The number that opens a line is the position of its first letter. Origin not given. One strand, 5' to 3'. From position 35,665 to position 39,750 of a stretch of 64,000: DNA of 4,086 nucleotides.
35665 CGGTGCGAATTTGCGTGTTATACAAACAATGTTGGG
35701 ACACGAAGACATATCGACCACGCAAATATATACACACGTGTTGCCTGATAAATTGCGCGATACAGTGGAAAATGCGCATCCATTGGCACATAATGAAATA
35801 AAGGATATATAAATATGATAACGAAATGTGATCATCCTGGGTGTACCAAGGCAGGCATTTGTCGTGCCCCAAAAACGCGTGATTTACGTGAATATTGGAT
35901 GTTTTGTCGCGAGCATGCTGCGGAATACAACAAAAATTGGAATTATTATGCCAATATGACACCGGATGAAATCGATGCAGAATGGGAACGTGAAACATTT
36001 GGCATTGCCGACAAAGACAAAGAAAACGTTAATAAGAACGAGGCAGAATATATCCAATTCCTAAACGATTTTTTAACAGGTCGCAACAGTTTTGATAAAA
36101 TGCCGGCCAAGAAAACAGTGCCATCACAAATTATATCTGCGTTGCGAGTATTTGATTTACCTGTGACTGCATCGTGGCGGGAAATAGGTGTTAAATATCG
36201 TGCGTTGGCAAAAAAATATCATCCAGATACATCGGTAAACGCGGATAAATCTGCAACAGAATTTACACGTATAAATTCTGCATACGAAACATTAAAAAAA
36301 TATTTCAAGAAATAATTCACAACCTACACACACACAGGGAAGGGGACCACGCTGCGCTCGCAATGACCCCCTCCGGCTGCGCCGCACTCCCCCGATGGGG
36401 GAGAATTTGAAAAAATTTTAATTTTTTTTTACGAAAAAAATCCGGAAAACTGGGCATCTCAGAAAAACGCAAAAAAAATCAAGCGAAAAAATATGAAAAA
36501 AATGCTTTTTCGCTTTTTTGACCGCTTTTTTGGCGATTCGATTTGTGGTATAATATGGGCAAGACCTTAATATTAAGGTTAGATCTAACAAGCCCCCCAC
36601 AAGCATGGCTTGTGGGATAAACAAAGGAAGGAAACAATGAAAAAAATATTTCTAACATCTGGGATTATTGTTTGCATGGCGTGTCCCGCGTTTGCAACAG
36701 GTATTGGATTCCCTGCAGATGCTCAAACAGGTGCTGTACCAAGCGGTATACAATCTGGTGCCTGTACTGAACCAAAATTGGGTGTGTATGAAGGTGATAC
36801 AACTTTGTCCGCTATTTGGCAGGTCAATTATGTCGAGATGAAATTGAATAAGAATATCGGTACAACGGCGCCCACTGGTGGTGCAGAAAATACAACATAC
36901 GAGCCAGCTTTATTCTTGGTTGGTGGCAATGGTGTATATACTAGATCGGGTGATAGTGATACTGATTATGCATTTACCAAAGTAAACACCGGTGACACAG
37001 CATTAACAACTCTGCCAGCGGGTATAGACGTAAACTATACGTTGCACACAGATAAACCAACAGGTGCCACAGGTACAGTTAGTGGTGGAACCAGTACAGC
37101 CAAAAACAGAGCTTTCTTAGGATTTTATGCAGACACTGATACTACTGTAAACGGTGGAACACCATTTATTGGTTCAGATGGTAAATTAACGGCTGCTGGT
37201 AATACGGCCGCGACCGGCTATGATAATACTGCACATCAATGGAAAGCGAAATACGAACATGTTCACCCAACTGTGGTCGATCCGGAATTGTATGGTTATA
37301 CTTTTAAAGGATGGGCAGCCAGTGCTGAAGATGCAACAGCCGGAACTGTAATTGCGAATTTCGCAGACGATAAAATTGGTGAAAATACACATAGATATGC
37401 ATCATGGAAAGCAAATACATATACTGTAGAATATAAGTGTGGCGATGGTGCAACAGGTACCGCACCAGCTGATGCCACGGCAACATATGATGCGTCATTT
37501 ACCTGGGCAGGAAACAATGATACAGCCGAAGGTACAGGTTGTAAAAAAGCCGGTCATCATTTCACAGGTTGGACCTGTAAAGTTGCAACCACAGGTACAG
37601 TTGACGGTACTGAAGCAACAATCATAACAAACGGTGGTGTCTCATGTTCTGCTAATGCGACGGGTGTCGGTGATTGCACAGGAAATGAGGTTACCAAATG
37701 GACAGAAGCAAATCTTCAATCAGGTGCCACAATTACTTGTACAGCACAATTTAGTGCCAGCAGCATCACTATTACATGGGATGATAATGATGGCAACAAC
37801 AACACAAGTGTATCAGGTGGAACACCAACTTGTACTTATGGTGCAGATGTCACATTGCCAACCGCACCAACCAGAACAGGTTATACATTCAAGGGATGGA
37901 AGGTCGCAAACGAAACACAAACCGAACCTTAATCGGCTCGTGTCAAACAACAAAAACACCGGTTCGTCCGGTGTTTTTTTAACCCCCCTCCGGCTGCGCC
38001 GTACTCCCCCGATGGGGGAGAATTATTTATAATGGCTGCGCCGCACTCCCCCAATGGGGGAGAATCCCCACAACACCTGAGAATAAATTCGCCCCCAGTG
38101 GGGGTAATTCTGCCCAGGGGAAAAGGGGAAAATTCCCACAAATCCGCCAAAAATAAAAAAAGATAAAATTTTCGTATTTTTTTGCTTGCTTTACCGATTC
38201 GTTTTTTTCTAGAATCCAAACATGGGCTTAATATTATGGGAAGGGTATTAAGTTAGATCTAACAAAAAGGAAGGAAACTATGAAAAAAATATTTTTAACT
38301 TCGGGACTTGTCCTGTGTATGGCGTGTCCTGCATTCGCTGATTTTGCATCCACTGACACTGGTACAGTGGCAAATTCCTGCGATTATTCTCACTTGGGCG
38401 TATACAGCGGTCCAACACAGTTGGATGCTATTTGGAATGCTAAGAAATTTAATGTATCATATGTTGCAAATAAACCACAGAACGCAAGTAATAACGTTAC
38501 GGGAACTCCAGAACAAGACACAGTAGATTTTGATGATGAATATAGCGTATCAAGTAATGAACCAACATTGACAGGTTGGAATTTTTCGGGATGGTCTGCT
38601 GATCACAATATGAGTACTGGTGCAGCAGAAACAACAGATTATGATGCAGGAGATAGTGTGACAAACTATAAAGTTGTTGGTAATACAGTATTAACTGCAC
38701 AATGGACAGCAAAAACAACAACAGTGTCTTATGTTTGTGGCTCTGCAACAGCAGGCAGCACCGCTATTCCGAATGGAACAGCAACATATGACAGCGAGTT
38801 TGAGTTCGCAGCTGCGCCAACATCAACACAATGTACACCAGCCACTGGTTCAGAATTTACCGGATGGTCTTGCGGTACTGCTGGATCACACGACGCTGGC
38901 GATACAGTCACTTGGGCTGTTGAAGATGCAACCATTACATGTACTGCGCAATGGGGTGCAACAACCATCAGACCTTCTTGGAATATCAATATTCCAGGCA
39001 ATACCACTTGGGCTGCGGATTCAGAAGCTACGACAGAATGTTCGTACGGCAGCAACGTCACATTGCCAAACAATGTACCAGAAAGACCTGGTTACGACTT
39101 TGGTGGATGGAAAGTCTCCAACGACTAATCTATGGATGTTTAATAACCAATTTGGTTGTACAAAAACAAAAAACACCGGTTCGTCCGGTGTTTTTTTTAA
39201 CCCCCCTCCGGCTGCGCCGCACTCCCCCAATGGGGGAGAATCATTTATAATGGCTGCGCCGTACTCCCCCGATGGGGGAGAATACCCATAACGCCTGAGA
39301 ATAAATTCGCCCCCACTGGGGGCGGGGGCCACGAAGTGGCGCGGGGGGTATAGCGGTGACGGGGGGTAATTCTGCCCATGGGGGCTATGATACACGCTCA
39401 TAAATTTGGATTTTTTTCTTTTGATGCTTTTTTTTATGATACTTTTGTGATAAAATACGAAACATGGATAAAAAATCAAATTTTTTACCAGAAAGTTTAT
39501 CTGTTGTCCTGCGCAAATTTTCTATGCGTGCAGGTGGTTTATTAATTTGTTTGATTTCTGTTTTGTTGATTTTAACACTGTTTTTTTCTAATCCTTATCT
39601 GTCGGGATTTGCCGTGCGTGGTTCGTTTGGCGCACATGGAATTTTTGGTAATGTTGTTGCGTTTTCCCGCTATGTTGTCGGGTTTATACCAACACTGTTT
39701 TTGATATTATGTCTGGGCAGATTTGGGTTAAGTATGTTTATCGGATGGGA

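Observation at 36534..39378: Tandem surface-protein cassettes: conserved non-coding frame, variable coding core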

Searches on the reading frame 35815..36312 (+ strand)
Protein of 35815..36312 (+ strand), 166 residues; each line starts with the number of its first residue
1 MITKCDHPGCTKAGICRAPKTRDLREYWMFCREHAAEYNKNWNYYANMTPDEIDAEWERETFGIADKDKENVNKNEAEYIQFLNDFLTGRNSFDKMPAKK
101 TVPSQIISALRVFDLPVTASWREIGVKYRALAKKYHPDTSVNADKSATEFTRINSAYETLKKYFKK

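Call 5: search_protein_families(library=pfam, proteins=[window:35815-36312:+], max_evalue=0.1)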
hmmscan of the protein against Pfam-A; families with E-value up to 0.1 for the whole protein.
window:35815-36312:+ (166 aa): 1 family
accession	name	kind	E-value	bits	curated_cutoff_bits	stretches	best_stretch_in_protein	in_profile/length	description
PF00226.36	DnaJ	-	3.6e-11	43.5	27.8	1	113-162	6-55/63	DnaJ domain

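Call 36: find_encoding_contigs(protein=window:35815-36312:+, flank=10000, max_places=10)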
Protein window:35815-36312:+ (166 aa): 2 contigs read that carry it; 1 place shown.
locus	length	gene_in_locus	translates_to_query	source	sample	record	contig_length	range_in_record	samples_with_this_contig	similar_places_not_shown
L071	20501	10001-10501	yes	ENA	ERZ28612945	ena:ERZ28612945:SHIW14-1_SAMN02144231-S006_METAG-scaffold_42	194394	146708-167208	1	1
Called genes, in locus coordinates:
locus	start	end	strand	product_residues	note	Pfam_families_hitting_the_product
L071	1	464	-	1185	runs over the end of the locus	-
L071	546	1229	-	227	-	PF01569:PAP2, PF14360:PAP2_C (weak)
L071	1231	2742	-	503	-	PF00595:PDZ (faint), PF03572:Peptidase_S41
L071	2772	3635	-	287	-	PF07549:Sec_GG, PF02355:SecD_SecF_C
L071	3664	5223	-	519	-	PF07549:Sec_GG (weak), PF21760:SecD_1st, PF22599:SecDF_P1_head, PF02355:SecD_SecF_C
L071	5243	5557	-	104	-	PF02699:YajC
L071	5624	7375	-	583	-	PF02518:HATPase_c, PF13589:HATPase_c_3, PF01119:DNA_mis_repair, PF08676:MutL_C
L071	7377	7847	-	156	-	PF03449:GreA_GreB_N, PF01272:GreA_GreB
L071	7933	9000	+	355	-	PF03739:LptF_LptG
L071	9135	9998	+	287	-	PF02899:Phage_int_SAM_1, PF00589:Phage_integrase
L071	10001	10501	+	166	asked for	PF00226:DnaJ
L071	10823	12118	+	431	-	PF09479:Flg_new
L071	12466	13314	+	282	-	PF09479:Flg_new (faint)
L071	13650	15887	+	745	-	PF17854:FtsK_alpha, PF01580:FtsK_SpoIIIE, PF01935:DUF87, PF09397:FtsK_gamma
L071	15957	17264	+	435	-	-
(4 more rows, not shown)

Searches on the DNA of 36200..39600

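Call 55: search_rna_families(source=window, start=36200, end=39600, threshold=evalue, max_evalue=1)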
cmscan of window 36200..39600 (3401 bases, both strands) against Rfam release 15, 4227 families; matches with E-value up to 1: 8.
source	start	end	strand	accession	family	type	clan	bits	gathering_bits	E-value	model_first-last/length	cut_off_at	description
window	36246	36309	+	RF03161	S15-Flavobacteria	Cis-reg; leader;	CL00121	29.4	46.5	0.45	1-66/66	no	S15-Flavobacteria ribosomal protein leader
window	36462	36518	+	RF01666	rox2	Cis-reg;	-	26.6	55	0.14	1-71/71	no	Drosophila rox2 ncRNA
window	37945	38006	-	RF02063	STnc350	Gene; sRNA;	-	25.1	60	0.13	1-68/68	no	Salmonella enterica sRNA STnc350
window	39118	39198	+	RF02432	SpF25_sRNA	Gene; sRNA;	-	24.4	48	0.67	1-102/102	no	Streptococcus sRNA SpF25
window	39139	39197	+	RF00370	sroD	Gene; sRNA;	-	23.8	50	0.14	1-86/86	no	sroD RNA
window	37936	37980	+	RF00370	sroD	Gene; sRNA;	-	21.1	50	0.66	1-86/86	no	sroD RNA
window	38285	38361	+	RF00392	SNORA5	Gene; snRNA; snoRNA; HACA-box;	CL00024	19.5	30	0.64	1-134/134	no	Small nucleolar RNA SNORA5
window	38155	38213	-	RF01675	CrcZ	Gene; sRNA;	-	14.5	95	0.65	1-398/398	no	Pseudomonas sRNA CrcZ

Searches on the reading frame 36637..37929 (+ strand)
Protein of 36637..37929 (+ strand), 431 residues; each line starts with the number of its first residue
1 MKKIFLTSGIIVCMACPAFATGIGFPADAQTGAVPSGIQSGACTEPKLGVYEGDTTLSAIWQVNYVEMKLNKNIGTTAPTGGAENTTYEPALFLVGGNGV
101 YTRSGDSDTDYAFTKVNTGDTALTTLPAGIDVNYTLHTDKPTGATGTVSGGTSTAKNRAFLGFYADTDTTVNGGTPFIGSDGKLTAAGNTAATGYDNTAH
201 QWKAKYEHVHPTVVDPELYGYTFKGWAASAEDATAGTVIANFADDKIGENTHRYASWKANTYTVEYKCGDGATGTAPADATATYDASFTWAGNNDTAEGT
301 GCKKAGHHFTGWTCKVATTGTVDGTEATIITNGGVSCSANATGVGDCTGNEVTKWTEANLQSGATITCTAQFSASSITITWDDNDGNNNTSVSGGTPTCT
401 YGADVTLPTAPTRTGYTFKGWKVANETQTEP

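Call 5: search_protein_families(library=pfam, proteins=[window:36637-37929:+], max_evalue=0.1)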
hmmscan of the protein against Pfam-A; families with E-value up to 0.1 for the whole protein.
window:36637-37929:+ (431 aa): 2 families
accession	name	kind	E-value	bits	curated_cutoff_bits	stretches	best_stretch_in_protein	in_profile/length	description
PF09479.16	Flg_new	-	7.1e-10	39.3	27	2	378-428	2-45/65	Listeria-Bacteroides repeat domain (List_Bact_rpt)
PF18998.6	Flg_new_2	-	0.0058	17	23.6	1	388-427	9-46/73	Divergent InlB B-repeat domain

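Call 6: search_protein_families(library=ncbifam, proteins=[window:36637-37929:+], max_evalue=0.1)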
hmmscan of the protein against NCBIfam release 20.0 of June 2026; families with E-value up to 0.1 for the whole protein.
window:36637-37929:+ (431 aa): 2 families
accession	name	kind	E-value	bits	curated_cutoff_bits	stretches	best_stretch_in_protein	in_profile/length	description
TIGR02543.1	List_Bact_rpt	repeat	2.2e-08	34.3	20.95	2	411-427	1-18/44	TIGR02543 family repeat protein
NF049866.1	outer_TDE1717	subfamily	0.056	13.4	135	0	1-70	1-76/210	TDE1717 family outer membrane beta-barrel protein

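Call 13: find_homologous_proteins(query=window:36637-37929:+)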
Query window:36637-37929:+ (431 aa): 69 proteins with E <= 0.001 among 8000 candidates.
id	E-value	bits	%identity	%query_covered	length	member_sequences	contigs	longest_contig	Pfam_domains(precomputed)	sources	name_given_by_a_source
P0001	1.4e-281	952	100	99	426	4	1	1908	PF09479.17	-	-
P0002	5.8e-211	719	78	99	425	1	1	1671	PF09479.17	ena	-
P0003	5.4e-199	680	75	99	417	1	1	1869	PF09479.17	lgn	-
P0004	4.9e-82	294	43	100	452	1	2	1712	PF09479.17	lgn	-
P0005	2.2e-81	292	45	100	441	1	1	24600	PF09479.17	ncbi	-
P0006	2.2e-78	282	42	98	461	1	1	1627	PF09479.17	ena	-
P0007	1.3e-69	253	41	99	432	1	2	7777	PF09479.17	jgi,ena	-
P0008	1.7e-57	213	38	98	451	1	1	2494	PF09479.17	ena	-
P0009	3.0e-54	203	37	99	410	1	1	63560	PF09479.17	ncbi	-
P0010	2.0e-50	190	36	99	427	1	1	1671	PF09479.17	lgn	-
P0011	1.7e-48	184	35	98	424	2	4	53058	PF09479.17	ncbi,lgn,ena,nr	ncbi:MAG: InlB B-repeat-containing protein [Alphaproteobacteria bacterium]|nr:InlB B-repeat-containi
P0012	4.0e-48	183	35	99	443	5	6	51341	PF09479.17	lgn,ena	-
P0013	2.2e-45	174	35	98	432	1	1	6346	PF09479.17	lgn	-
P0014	1.3e-43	168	37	99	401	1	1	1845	PF09479.17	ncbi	-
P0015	1.5e-43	168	36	100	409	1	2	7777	PF09479.17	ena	-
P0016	5.6e-42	162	40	50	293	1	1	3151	PF09479.17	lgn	-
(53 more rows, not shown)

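Call 38: find_encoding_contigs(protein=P0002, flank=10000, max_places=6)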
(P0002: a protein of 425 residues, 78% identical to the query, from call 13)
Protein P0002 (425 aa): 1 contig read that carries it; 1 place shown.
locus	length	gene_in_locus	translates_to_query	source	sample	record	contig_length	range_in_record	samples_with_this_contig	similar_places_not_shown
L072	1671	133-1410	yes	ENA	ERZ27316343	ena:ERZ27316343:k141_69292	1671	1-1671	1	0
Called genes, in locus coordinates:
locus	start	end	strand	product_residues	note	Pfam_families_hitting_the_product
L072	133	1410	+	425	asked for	PF09479:Flg_new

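Call 39: find_encoding_contigs(protein=P0003, flank=10000, max_places=6)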
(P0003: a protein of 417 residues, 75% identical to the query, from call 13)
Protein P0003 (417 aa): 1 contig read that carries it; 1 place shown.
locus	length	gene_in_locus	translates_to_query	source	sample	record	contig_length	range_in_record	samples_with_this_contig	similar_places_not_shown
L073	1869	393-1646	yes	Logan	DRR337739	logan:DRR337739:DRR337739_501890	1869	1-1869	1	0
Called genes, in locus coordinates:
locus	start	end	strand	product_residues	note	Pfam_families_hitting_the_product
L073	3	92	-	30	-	?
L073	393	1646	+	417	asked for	PF09479:Flg_new (weak)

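Call 40: find_encoding_contigs(protein=P0005, flank=10000, max_places=6)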
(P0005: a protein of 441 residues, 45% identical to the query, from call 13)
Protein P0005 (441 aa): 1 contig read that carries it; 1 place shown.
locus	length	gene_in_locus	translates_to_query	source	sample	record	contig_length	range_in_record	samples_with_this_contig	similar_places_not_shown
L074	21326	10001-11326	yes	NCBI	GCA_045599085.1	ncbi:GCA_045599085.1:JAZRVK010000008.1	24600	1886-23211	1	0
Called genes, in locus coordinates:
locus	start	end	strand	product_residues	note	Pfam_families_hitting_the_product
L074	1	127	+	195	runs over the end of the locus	-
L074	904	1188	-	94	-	-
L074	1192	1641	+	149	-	PF01638:HxlR (faint), PF22381:Staph_reg_Sar_Rot (weak), PF01047:MarR (weak)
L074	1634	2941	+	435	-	PF02321:OEP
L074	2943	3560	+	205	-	-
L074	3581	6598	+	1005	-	PF00873:ACR_tran, PF03176:MMPL (weak)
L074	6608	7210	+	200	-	PF12710:HAD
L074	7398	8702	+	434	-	PF09479:Flg_new (weak)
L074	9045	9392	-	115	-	PF04480:DUF559, PF18741:MTES_1575 (weak)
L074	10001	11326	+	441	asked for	PF09479:Flg_new (weak)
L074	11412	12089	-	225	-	PF01936:NYN (weak)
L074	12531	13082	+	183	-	PF06414:Zeta_toxin (weak), PF13173:AAA_14 (weak), PF13671:AAA_33, PF13238:AAA_18 (faint)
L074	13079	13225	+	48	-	-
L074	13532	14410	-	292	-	PF02646:RmuC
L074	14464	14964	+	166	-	PF01327:Pep_deformylase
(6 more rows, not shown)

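Call 44: find_encoding_contigs(protein=P0016, flank=10000, max_places=6)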
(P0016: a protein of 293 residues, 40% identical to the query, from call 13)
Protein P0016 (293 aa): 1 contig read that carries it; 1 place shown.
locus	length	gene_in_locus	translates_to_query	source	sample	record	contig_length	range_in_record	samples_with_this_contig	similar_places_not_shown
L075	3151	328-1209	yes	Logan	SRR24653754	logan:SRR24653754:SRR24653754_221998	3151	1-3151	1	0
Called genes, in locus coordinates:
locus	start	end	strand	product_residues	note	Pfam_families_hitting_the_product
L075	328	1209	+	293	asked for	PF09479:Flg_new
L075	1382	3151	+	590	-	?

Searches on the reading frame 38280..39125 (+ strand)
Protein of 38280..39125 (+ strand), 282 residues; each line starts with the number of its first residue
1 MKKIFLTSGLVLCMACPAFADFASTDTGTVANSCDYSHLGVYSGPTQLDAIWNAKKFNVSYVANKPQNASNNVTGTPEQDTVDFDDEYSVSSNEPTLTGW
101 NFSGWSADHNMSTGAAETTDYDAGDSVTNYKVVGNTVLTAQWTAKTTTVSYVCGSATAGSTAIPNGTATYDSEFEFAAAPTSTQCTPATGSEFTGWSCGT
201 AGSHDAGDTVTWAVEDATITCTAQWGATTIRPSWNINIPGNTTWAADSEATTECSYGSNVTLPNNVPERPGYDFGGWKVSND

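Call 5: search_protein_families(library=pfam, proteins=[window:38280-39125:+], max_evalue=0.1)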
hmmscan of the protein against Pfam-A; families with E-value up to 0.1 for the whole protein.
window:38280-39125:+ (282 aa): 2 families
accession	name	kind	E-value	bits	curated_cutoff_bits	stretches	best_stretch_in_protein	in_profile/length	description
PF09479.16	Flg_new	-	2.6e-07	31.1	27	2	250-278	12-39/65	Listeria-Bacteroides repeat domain (List_Bact_rpt)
PF18998.6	Flg_new_2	-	0.031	14.7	23.6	0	161-226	6-70/73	Divergent InlB B-repeat domain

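Call 6: search_protein_families(library=ncbifam, proteins=[window:38280-39125:+], max_evalue=0.1)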
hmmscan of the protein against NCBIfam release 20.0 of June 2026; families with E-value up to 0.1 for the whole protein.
window:38280-39125:+ (282 aa): 1 family
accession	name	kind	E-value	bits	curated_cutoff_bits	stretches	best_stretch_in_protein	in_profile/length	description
TIGR02543.1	List_Bact_rpt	repeat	3.5e-05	24.1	20.95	0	95-146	1-44/44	TIGR02543 family repeat protein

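Call 43: find_homologous_proteins(query=window:38280-39125:+)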
Query window:38280-39125:+ (282 aa): 90 proteins with E <= 0.001 among 1579 candidates.
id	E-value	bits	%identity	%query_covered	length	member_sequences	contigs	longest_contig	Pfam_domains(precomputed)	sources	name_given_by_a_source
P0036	6.3e-186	635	100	100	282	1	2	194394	PF09479.17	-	-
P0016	2.6e-65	239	49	99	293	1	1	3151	PF09479.17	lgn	-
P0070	5.9e-53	198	39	80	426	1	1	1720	PF09479.17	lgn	-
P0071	2.8e-41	160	44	70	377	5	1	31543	PF09479.17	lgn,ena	-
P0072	4.3e-41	159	36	99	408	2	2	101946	PF09479.17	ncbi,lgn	ncbi:MAG: InlB B-repeat-containing protein [Alphaproteobacteria bacterium]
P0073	5.8e-39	152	36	93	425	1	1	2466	PF09479.17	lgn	-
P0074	1.2e-38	151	45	54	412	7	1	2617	PF09479.17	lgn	-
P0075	1.1e-37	148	35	99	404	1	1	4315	PF09479.17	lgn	-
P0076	9.6e-37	145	35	98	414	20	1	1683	PF09479.17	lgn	-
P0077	1.4e-36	145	38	100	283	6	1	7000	PF09479.17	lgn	-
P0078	2.5e-36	144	33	99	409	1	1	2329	PF09479.17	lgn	-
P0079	4.2e-36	143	32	99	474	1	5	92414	PF09479.17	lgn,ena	-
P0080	1.0e-35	142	34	88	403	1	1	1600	PF09479.17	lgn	-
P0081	1.4e-35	141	33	99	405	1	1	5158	PF09479.17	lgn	-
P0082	1.2e-34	138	39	71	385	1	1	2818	PF09479.17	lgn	-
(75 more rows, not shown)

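Call 45: find_encoding_contigs(protein=P0070, flank=10000, max_places=6)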
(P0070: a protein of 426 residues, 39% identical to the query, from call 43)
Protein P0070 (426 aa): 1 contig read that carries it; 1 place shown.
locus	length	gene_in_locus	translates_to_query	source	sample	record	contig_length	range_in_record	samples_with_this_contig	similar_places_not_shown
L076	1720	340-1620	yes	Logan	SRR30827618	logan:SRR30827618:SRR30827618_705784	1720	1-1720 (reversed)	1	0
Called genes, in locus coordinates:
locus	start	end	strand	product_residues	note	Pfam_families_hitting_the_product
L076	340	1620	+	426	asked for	PF09479:Flg_new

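Call 61: predict_structure(alignment_id=A2)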
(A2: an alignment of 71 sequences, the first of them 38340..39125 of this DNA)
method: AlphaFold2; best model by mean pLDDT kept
length: 262 residues; sequences in the alignment: 71
mean_pLDDT: 91.3   pTM: 0.74
mean pLDDT of the five models: 91.3, 87.6, 83.1, 74.2, 71.4
residues with pLDDT >= 90: 188; 70-90: 58; 50-70: 15; < 50: 1
segments of 3 or more residues with pLDDT < 50: none
pLDDT, mean of each block of 10 residues (from residue 1): 72 90 91 95 90 96 98 97 98 98 97 98 97 96 97 97 95 96 96 92 95 78 65 89 84 88 58
secondary structure, 60 per line:
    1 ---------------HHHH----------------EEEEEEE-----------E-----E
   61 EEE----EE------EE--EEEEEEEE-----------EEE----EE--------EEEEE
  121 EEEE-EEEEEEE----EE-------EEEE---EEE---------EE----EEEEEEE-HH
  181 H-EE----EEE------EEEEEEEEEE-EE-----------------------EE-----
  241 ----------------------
elements in order: H16-19 E36-42 E60-63 E80-87 E99-101 E116-124 E126-132 E146-149 E153-155 E171-177 E189-191 E198-207

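Call 65: fold_search(model_id=the predicted structure, library=pdb)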
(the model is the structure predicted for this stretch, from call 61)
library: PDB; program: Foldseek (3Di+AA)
matches with E <= 10: 131; with E <= 0.001: 0
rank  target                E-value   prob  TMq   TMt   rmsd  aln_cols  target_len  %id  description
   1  7yl6_B                2.4e-03  0.98  0.26  0.19   8.5       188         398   13  Cell surface protein YwfG protein complexed with alpha-1,2-mannobiose (released 2023-06-07)
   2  7yl4_A                4.4e-03  0.99  0.28  0.18   8.5       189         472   13  Cell surface protein YwfG protein (apo form) (released 2023-06-07)
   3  7yl4_B                1.3e-02  0.93  0.26  0.19   8.5       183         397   14  Cell surface protein YwfG protein (apo form) (released 2023-06-07)
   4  10qf                  1.5e-02  0.98  0.21  0.12   9.6       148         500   16  Crystal Structure of Treponema denticola Sialidase (TDE_0471) (released 2026-02-25)
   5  7yl5_B                3.4e-02  0.85  0.26  0.20   8.5       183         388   14  Cell surface protein YwfG protein complexed with mannose (released 2023-06-07)
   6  9qr4_A                6.2e-02  1.00  0.22  0.16   5.6        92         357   18  InlB392_T336Y: T336Y variant of Listeria monocytogenes InlB (internalin B) residues 36-392 (released 2025-12-03)
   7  2y5p_C                7.6e-02  1.00  0.22  0.68   5.5        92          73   20  B-repeat of Listeria monocytogenes InlB (internalin B) (released 2011-02-23)
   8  6m7c                  8.5e-02  0.33  0.22  0.22  12.8       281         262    9  Crystal structure of C-terminal fragment of pilus adhesin SpaC from Lactobacillus rhamnosus GG (released 2020-07-29)
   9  9qr5                  9.5e-02  0.99  0.22  0.17   5.6        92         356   20  InlB392_V333E: V333E variant of Listeria monocytogenes InlB (internalin B) residues 36-392 (released 2025-11-26)
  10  2y5p_A                1.5e-01  1.00  0.23  0.75   3.8        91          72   18  B-repeat of Listeria monocytogenes InlB (internalin B) (released 2011-02-23)
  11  2y5p_D                2.2e-01  0.99  0.23  0.72   5.3        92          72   18  B-repeat of Listeria monocytogenes InlB (internalin B) (released 2011-02-23)
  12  9cd2_B                2.4e-01  0.13  0.16  0.18  13.0       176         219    7  Structure of E. coli ZDHYS365 multi-ubiquitin domain protein (released 2025-04-02)
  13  7nms                  2.5e-01  0.98  0.22  0.17   5.3        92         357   17  InlB392_T332E: T332E variant of Listeria monocytogenes InlB (internalin B) residues 36-392 (released 2022-01-26)
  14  6m3y                  2.5e-01  0.14  0.19  0.08  14.1       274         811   12  Crystal structure of pilus adhesin, SpaC from Lactobacillus rhamnosus GG - open conformation (released 2020-07-29)
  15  7pv9_A                3.1e-01  0.97  0.22  0.17   5.3        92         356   17  Listeria monocytogene InlB (internalin B) residues 36-392 (internalin domain and B-repeat) (released 2022-01-26)
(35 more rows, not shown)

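Call 95: find_related_loci(query=A2, collection=genome_contigs, flank=1500)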
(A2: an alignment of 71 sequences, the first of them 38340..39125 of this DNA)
Query A2 (262 aa) in genome_contigs; peptide patterns used: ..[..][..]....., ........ (x = any residue, [..] = any of these).
57 stretches matched a pattern; 20 encode a relative of the query (tblastn E <= 1e-3); 20 distinct loci.
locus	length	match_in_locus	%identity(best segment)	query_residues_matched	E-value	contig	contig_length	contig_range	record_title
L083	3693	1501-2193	36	30-259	2e-33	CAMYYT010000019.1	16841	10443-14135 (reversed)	MAG TPA_asm: uncultured proteobacterium isolate SRR10912537_bin.24_metaWRAP_v1.3_MAG genome assembly, contig: ERZ1421001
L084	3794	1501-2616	32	2-259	4e-30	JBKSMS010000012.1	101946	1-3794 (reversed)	MAG: Alphaproteobacteria bacterium isolate 82_22-119 k141_3315904, whole genome shotgun sequence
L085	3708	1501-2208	33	30-259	7e-27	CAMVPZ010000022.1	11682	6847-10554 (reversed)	MAG TPA_asm: uncultured proteobacterium isolate SRR8387715_bin.114_metaWRAP_v1.3_MAG genome assembly, contig: ERZ1420954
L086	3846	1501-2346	32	6-259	1e-22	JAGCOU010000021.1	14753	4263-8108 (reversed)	MAG: Alphaproteobacteria bacterium isolate RGIG9986 Yak_Reticulum-3__c432744, whole genome shotgun sequence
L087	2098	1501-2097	36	5-205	9e-22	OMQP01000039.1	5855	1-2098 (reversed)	uncultured proteobacterium isolate RUG791 genome assembly, contig: scaffold_17992, whole genome shotgun sequence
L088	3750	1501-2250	32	2-261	5e-20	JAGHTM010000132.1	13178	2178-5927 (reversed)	MAG: Candidatus Enterousia merdequi isolate E3_MB2_90 c_000001426798, whole genome shotgun sequence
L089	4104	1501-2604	35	7-259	1e-18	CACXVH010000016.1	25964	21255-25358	MAG: uncultured proteobacterium isolate RUG11635 genome assembly, contig: RUG11635_asm_16, whole genome shotgun sequence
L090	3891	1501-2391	31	14-261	5e-17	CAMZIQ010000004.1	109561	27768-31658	MAG TPA_asm: uncultured proteobacterium isolate SRR10912534_bin.71_metaWRAP_v1.3_MAG genome assembly, contig: ERZ1421001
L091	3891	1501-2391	31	14-261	5e-17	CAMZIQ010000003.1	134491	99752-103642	MAG TPA_asm: uncultured proteobacterium isolate SRR10912534_bin.71_metaWRAP_v1.3_MAG genome assembly, contig: ERZ1421001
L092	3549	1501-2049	32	26-261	2e-15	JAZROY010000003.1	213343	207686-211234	MAG: Candidatus Enterousia sp. isolate T1900045382_YK20190072.MAGScoT_cleanbin_000027 SGB_6902_k141_580842, whole genome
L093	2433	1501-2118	32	72-259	2e-14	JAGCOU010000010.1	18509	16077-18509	MAG: Alphaproteobacteria bacterium isolate RGIG9986 Yak_Reticulum-3__c141494, whole genome shotgun sequence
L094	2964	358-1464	31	26-259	5e-14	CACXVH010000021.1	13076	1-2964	MAG: uncultured proteobacterium isolate RUG11635 genome assembly, contig: RUG11635_asm_21, whole genome shotgun sequence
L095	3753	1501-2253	28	30-261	2e-13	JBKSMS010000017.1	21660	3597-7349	MAG: Alphaproteobacteria bacterium isolate 82_22-119 k141_1571366, whole genome shotgun sequence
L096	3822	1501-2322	27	12-262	1e-12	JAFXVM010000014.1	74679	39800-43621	MAG: Alphaproteobacteria bacterium isolate RGIG6783 Sheep_Rumen-3__c1367233, whole genome shotgun sequence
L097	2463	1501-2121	34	24-260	9e-13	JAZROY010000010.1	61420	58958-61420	MAG: Candidatus Enterousia sp. isolate T1900045382_YK20190072.MAGScoT_cleanbin_000027 SGB_6902_k141_3041068, whole genom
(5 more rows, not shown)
